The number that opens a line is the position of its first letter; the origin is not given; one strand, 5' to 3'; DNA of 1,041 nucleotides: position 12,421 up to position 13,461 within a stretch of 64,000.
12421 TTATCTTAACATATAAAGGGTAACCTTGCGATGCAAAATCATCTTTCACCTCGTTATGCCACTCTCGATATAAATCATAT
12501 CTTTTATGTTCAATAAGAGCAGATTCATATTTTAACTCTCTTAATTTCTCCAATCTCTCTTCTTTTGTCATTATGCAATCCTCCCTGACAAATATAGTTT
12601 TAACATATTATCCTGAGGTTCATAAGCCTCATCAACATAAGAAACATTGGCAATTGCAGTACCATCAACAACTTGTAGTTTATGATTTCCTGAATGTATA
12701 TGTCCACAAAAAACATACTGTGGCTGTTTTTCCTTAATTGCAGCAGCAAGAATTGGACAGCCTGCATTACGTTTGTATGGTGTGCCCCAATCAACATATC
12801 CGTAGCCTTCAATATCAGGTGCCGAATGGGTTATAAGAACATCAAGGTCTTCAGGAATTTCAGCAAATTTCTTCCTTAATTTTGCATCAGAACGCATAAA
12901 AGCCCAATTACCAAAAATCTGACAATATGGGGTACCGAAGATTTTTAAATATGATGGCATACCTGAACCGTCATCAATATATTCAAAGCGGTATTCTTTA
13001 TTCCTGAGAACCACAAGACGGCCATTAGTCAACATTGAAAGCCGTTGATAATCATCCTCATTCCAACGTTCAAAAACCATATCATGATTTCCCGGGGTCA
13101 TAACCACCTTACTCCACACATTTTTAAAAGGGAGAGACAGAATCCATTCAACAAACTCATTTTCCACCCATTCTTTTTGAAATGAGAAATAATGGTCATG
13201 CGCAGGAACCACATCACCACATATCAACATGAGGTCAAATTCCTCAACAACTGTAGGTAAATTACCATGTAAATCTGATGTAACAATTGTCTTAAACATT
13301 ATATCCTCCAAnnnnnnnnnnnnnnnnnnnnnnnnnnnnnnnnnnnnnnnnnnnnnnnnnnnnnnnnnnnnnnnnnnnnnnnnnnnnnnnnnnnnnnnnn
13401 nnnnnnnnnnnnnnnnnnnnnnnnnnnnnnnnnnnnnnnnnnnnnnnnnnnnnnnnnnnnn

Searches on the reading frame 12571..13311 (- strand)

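Call 103: search_protein_families(library=pfam, proteins=[window:12571-13311:-], max_evalue=0.001)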
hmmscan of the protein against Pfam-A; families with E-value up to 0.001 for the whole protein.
window:12571-13311:- (246 aa): 2 families
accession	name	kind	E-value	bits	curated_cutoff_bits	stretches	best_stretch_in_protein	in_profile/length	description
PF00149.33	Metallophos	-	1.4e-13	52.1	21.5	1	7-207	2-190/191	Calcineurin-like phosphoesterase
PF12850.12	Metallophos_2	-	1e-05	26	27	0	125-222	49-131/154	Calcineurin-like phosphoesterase superfamily domain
